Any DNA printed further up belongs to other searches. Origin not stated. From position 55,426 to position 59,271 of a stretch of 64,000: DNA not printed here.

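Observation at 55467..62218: dnaA and dnaN separated by a 6.7-kb interval holding a three-gene cassette of secreted, cysteine-rich proteins of unknown function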

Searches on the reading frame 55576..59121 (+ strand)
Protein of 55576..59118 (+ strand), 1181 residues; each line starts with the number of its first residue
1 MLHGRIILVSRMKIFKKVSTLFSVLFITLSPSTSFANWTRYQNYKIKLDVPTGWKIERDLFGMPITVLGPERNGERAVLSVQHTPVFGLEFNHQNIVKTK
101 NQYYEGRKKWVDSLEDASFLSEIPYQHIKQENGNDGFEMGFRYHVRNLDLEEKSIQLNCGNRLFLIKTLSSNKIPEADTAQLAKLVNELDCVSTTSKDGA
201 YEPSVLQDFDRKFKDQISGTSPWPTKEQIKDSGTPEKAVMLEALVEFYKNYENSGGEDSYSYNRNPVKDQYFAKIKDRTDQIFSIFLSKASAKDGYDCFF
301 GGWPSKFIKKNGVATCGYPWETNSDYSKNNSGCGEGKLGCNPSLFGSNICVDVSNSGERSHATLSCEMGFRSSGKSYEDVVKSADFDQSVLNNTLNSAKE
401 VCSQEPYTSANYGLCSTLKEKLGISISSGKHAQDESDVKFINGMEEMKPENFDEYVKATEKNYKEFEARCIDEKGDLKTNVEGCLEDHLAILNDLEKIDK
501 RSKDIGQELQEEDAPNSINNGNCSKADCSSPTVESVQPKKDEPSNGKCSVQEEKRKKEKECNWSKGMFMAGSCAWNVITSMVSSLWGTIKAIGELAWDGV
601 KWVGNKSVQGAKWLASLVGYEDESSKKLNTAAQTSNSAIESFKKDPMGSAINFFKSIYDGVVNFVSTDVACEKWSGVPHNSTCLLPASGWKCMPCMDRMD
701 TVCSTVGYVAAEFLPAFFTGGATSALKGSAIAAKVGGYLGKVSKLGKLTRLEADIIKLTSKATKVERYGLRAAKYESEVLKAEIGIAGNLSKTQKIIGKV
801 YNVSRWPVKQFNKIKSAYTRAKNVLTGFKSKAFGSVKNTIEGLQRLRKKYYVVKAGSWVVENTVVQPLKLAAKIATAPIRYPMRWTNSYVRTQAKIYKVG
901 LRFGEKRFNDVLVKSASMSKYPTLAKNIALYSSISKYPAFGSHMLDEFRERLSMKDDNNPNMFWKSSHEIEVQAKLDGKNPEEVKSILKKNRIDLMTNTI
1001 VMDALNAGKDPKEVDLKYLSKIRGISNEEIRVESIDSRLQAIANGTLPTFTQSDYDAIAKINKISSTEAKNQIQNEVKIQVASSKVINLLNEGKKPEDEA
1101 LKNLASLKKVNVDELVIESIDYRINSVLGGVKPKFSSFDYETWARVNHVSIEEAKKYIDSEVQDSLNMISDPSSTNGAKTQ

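Call 7: search_protein_families(library=pfam, proteins=[window:55609-59121:+], max_evalue=1)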
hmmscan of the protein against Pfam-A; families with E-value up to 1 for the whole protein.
window:55609-59121:+ (1170 aa): 0 families

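Call 8: search_protein_families(library=ncbifam, proteins=[window:55609-59121:+], max_evalue=1)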
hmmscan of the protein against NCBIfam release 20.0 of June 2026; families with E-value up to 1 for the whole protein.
window:55609-59121:+ (1170 aa): 0 families

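Call 14: find_homologous_proteins(query=window:55609-59121:+)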
Query window:55609-59121:+ (1170 aa): 18 proteins with E <= 0.001 among 8000 candidates.
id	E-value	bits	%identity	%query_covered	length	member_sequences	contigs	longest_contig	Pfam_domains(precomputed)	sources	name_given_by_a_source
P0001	0.0e+0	2531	95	99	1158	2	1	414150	-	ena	-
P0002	0.0e+0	1827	67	99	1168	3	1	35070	-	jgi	jgi:hypothetical protein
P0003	0.0e+0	1779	65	97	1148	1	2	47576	-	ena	-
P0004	0.0e+0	1755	64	99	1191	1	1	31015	-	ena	-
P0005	0.0e+0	1645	62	98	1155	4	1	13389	-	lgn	-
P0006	1.7e-270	919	40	98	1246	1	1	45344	-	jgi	-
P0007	1.3e-268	913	40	99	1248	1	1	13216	-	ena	-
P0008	9.2e-264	896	39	98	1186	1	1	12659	-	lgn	-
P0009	1.6e-262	892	39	99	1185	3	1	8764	-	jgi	jgi:hypothetical protein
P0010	1.4e-256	873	40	91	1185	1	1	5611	-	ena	-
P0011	3.8e-246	838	41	89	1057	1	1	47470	-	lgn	-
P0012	1.4e-236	806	39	97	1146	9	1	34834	-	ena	-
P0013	1.5e-213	730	41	76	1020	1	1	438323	-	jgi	jgi:hypothetical protein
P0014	1.3e-181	624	35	83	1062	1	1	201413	-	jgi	jgi:hypothetical protein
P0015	2.4e-176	607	38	73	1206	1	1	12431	-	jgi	jgi:hypothetical protein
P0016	5.9e-157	543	36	63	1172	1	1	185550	-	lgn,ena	-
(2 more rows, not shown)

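Call 18: find_encoding_contigs(protein=P0013, flank=10000, max_places=2)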
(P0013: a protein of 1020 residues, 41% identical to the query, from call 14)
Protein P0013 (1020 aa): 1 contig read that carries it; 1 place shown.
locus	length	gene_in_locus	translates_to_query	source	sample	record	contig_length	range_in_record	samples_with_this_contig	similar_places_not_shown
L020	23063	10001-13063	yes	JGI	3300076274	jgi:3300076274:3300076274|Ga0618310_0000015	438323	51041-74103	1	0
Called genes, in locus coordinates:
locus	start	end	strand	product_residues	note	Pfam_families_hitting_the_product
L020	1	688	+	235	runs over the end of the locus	-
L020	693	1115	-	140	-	-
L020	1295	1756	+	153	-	-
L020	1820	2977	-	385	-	PF02771:Acyl-CoA_dh_N, PF02770:Acyl-CoA_dh_M, PF00441:Acyl-CoA_dh_1, PF08028:Acyl-CoA_dh_2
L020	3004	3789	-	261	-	PF00378:ECH_1, PF16113:ECH_2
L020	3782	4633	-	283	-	PF02737:3HCDH_N, PF03446:NAD_binding_2 (weak), PF03807:F420_oxidored (weak), PF00725:3HCDH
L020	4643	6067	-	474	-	PF10396:TrmE_N, PF12631:MnmE_helical, PF01926:MMR_HSR1, PF02421:FeoB_N, PF10662:PduV-EutP (weak)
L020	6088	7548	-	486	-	PF14849:YidC_periplas, PF02096:60KD_IMP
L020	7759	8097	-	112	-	PF00825:Ribonuclease_P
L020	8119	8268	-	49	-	PF00468:Ribosomal_L34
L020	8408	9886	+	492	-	PF13191:AAA_16 (faint), PF00308:Bac_DnaA, PF00004:AAA, PF22688:Hda_lid (faint), PF08299:Bac_DnaA_C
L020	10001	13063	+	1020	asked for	-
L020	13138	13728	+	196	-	-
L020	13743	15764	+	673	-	-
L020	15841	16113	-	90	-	-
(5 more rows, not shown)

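Call 19: find_encoding_contigs(protein=P0014, flank=10000, max_places=2)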
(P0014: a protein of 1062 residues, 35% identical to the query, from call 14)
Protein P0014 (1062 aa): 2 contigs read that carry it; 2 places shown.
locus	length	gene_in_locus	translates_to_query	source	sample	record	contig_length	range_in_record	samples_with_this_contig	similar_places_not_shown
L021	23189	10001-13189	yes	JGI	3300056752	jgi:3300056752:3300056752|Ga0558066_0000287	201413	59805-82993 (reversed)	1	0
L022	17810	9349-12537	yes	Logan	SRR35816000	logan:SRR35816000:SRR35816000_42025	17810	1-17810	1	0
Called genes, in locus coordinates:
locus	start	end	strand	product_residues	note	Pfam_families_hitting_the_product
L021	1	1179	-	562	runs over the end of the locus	PF01642:MM_CoA_mutase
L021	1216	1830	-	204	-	-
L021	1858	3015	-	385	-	PF02771:Acyl-CoA_dh_N, PF02770:Acyl-CoA_dh_M, PF00441:Acyl-CoA_dh_1, PF08028:Acyl-CoA_dh_2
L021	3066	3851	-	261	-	PF00378:ECH_1, PF16113:ECH_2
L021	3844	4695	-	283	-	PF02737:3HCDH_N, PF03435:Sacchrp_dh_NADP (weak), PF03446:NAD_binding_2 (weak), PF03807:F420_oxidored (faint), PF00725:3HCDH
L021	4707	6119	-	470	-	PF10396:TrmE_N, PF12631:MnmE_helical, PF00350:Dynamin_N (faint), PF01926:MMR_HSR1, PF02421:FeoB_N (weak)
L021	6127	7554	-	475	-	PF14849:YidC_periplas, PF02096:60KD_IMP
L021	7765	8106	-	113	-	PF00825:Ribonuclease_P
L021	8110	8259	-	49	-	PF00468:Ribosomal_L34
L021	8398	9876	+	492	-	PF00308:Bac_DnaA, PF00004:AAA, PF01637:ATPase_2 (weak), PF22688:Hda_lid (faint), PF08299:Bac_DnaA_C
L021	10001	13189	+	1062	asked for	-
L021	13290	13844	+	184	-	-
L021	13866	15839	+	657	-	-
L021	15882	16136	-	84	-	-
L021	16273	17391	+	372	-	PF00712:DNA_pol3_beta, PF02767:DNA_pol3_beta_2, PF02768:DNA_pol3_beta_3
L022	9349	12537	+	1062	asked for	-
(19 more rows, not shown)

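Call 20: find_encoding_contigs(protein=P0016, flank=10000, max_places=2)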
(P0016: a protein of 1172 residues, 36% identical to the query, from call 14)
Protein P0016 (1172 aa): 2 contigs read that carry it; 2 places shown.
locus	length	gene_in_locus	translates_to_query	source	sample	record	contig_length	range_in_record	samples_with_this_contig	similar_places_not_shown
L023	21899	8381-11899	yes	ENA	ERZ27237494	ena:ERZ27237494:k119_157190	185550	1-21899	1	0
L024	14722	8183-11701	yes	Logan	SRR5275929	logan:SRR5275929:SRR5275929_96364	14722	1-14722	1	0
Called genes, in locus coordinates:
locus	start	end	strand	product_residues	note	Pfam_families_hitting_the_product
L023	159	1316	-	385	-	PF02771:Acyl-CoA_dh_N, PF02770:Acyl-CoA_dh_M, PF00441:Acyl-CoA_dh_1, PF08028:Acyl-CoA_dh_2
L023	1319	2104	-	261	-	PF00378:ECH_1, PF16113:ECH_2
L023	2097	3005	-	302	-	PF02737:3HCDH_N, PF03446:NAD_binding_2 (weak), PF03807:F420_oxidored (weak), PF00725:3HCDH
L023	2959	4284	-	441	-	PF10396:TrmE_N, PF12631:MnmE_helical, PF01926:MMR_HSR1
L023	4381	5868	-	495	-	PF14849:YidC_periplas, PF02096:60KD_IMP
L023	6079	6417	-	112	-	PF00825:Ribonuclease_P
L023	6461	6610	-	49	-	PF00468:Ribosomal_L34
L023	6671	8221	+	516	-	PF00308:Bac_DnaA, PF00004:AAA (weak), PF22688:Hda_lid (faint), PF08299:Bac_DnaA_C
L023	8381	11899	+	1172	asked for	-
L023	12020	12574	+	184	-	-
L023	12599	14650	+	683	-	-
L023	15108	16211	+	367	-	PF00712:DNA_pol3_beta, PF02767:DNA_pol3_beta_2, PF02768:DNA_pol3_beta_3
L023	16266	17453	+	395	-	PF02463:SMC_N, PF13175:AAA_15, PF13476:AAA_23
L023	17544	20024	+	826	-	PF02518:HATPase_c, PF13589:HATPase_c_3 (faint), PF00204:DNA_gyraseB, PF01751:Toprim, PF21249:GyrB_hook (faint), PF18053:GyrB_insert, PF00986:DNA_gyraseB_C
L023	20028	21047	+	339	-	PF00195:Chal_sti_synt_N, PF00108:Thiolase_N (weak), PF08545:ACP_syn_III, PF08541:ACP_syn_III_C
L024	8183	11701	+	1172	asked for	-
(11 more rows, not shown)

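Call 35: search_solved_structures(query=A1, max_evalue=1)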
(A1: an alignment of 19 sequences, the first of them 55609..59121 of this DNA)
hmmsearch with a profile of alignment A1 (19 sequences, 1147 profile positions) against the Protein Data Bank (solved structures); distinct sequences matched with E-value up to 1: 4.
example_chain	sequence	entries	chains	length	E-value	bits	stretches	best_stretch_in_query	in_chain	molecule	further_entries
8ho3_A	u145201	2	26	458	0.063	14.4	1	886-1061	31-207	Major head protein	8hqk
6uxv_C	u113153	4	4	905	0.2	12.7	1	851-998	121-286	SWI/SNF chromatin-remodeling complex subunit SNF5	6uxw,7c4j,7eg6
7egm_C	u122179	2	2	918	0.21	12.6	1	851-998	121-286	SWI/SNF chromatin-remodeling complex subunit SNF5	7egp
8zvi_A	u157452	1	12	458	0.39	11.7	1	885-1063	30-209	Major capsid protein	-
